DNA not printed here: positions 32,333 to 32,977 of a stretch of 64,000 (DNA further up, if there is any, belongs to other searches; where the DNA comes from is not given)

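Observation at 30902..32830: Tad secretin fused to a TonB C-terminal-like domain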

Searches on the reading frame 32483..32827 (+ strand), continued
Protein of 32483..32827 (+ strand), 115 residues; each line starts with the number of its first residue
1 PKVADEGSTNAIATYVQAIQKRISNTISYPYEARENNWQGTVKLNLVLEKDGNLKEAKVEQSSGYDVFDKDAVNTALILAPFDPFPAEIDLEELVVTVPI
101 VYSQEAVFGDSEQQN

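Call 61: find_encoding_contigs(protein=P0192, flank=7000, max_places=2)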
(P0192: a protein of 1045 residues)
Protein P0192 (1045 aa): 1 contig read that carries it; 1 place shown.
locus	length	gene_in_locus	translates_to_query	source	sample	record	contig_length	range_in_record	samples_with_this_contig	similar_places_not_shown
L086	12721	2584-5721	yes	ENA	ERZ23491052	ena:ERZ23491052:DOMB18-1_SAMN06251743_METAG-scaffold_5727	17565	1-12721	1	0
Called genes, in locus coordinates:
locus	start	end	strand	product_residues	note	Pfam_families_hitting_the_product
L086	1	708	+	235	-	?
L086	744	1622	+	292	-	PF13623:SurA_N_2 (weak), PF13145:Rotamase_2, PF13616:Rotamase_3, PF00639:Rotamase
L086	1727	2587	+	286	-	PF16976:RcpC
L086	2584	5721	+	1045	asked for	PF13629:T2SS-T3SS_pil_N, PF00263:Secretin, PF13103:TonB_2, PF03544:TonB_C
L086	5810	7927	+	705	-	PF01656:CbiA, PF10609:ParA, PF13614:AAA_31, PF00437:T2SSE, PF27713:UCP018868 (faint)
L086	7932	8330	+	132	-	-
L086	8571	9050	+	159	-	-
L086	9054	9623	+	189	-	-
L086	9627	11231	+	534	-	PF11104:PilM_2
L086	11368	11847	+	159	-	PF04350:PilO, PF10741:T2SSM_b (weak)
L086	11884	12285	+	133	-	PF16537:T2SSB (weak)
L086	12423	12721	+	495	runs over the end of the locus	PF07660:STN, PF03958:Secretin_N, PF00263:Secretin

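Call 71: find_homologous_proteins(query=P0138, max_evalue=1e-10)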
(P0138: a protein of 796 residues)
Query P0138 (796 aa): 14 proteins with E <= 1e-10 among 8000 candidates.
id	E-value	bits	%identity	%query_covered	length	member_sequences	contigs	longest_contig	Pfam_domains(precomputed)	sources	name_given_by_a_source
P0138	0.0e+0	1749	100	100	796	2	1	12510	PF03544.20,PF02321.24,PF13103.12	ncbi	-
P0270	1.4e-167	578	43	88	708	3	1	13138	PF03544.20,PF02321.24,PF13103.12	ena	-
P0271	4.7e-156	539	47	71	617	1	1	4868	PF03544.20,PF02321.24,PF13103.12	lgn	-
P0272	6.0e-138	480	40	68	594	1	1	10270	PF03544.20,PF02321.24,PF13103.12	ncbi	-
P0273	7.6e-137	476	41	68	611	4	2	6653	PF03544.20,PF02321.24,PF13103.12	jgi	jgi:TonB family protein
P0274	8.3e-137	476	41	71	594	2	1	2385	PF03544.20,PF02321.24,PF13103.12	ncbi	-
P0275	6.8e-129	450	38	68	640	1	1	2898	PF03544.20,PF02321.24,PF13103.12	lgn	-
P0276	1.4e-128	449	37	73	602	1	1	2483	PF03544.20,PF02321.24,PF13103.12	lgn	-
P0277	6.5e-127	443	38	68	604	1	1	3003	PF03544.20,PF02321.24,PF13103.12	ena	-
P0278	1.0e-126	442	47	55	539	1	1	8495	PF02321.24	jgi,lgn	-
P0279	2.0e-123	432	36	71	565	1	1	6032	PF03544.20,PF02321.24,PF13103.12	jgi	-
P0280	2.4e-122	428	36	71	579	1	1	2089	PF03544.20,PF02321.24,PF13103.12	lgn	-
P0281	1.9e-119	418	36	71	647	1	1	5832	PF03544.20,PF02321.24,PF13103.12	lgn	-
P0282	9.4e-51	191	31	53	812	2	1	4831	PF02321.24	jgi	-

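Call 78: search_protein_families(library=pfam, proteins=[P0250, P0236, P0188, P0232, P0240, P0254, P0257, P0222, P0135, P0161], max_evalue=0.0001)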
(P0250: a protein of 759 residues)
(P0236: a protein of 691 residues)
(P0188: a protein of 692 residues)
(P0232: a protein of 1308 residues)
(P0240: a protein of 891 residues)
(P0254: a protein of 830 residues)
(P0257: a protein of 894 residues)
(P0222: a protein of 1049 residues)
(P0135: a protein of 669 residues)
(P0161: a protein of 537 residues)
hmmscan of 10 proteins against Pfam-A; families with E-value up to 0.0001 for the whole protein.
P0250 (759 aa): 3 families
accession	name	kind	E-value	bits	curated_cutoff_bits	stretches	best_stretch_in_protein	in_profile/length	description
PF03544.19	TonB_C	-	8.1e-32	110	24.6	2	54-129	5-78/79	Gram-negative bacterial TonB protein C-terminal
PF02321.23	OEP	-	1.5e-28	100.3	22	2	528-749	2-186/187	Outer membrane efflux protein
PF13103.11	TonB_2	-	2.6e-19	69.6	22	2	37-110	1-71/85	TonB C terminal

P0236 (691 aa): 3 families
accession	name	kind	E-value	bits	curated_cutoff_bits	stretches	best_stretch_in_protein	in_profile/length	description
PF03544.19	TonB_C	-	2.9e-31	108.2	24.6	2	146-220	4-78/79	Gram-negative bacterial TonB protein C-terminal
PF02321.23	OEP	-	9.3e-29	101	22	2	255-433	3-186/187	Outer membrane efflux protein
PF13103.11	TonB_2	-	6e-13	49.2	22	1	131-213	2-81/85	TonB C terminal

P0188 (692 aa): 1 family
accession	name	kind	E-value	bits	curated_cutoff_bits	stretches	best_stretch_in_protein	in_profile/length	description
PF03544.19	TonB_C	-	9.5e-115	375.7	24.6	6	258-335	2-79/79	Gram-negative bacterial TonB protein C-terminal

P0232 (1308 aa): 3 families
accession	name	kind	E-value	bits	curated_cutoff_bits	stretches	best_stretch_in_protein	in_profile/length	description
PF03544.19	TonB_C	-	8.5e-84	276.5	24.6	5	973-1054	2-79/79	Gram-negative bacterial TonB protein C-terminal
PF05569.17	Peptidase_M56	-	1.4e-09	38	31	1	11-258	11-296/296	BlaR1 peptidase M56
PF18962.6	Por_Secre_tail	-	4e-07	30.7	27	1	1231-1305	1-75/75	Secretion system C-terminal sorting domain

P0240 (891 aa): 3 families
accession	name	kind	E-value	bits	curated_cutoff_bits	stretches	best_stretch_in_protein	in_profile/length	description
PF03544.19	TonB_C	-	8.3e-72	238.1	24.6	4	354-431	2-79/79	Gram-negative bacterial TonB protein C-terminal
PF05569.17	Peptidase_M56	-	1.3e-14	54.6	31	1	8-259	14-295/296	BlaR1 peptidase M56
PF13103.11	TonB_2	-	2.2e-07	31.3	22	0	595-647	12-62/85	TonB C terminal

P0254 (830 aa): 3 families
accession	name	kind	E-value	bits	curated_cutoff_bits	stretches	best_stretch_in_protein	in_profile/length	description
PF03544.19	TonB_C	-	9.8e-63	209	24.6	4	477-551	3-77/79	Gram-negative bacterial TonB protein C-terminal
PF05569.17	Peptidase_M56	-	9.5e-22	77.9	31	1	88-262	96-294/296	BlaR1 peptidase M56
PF13103.11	TonB_2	-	9e-15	55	22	0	608-642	27-61/85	TonB C terminal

P0257 (894 aa): 4 families
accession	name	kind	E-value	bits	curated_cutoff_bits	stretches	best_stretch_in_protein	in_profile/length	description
PF03544.19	TonB_C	-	4.4e-69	229.4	24.6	4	485-561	3-79/79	Gram-negative bacterial TonB protein C-terminal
PF13715.12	CarbopepD_reg_2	-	2.3e-16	60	32.2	1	791-852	1-64/88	CarboxypepD_reg-like domain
PF05569.17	Peptidase_M56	-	2.5e-13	50.3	31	1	166-268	187-296/296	BlaR1 peptidase M56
PF13620.12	CarboxypepD_reg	-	2.3e-12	47.5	32.3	1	791-852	2-68/82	Carboxypeptidase regulatory-like domain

P0222 (1049 aa): 3 families
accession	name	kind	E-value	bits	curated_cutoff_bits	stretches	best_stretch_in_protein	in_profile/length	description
PF03544.19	TonB_C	-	5.1e-86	283.6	24.6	4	614-689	4-79/79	Gram-negative bacterial TonB protein C-terminal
PF05569.17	Peptidase_M56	-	2.1e-10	40.7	31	1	118-214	193-296/296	BlaR1 peptidase M56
PF06923.16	GutM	-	5.9e-07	30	25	0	860-910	41-91/107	Glucitol operon activator protein (GutM)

P0135 (669 aa): 4 families
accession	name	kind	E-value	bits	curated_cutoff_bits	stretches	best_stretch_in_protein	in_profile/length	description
PF00263.26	Secretin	-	6e-36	124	27.5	1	257-430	1-168/169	Bacterial type II and III secretion system protein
PF03544.19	TonB_C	-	4.2e-30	104.5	24.6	2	476-552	3-78/79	Gram-negative bacterial TonB protein C-terminal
PF13629.12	T2SS-T3SS_pil_N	-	2.7e-17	62.6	23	1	42-108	2-71/72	Pilus formation protein N terminal region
PF13103.11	TonB_2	-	7.2e-16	58.5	22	2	463-540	3-76/85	TonB C terminal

P0161 (537 aa): 2 families
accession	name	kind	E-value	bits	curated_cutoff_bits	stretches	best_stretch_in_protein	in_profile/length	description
PF03544.19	TonB_C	-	1.4e-74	247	24.6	4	291-369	2-79/79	Gram-negative bacterial TonB protein C-terminal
PF13103.11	TonB_2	-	3.1e-21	75.7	22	1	306-344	27-65/85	TonB C terminal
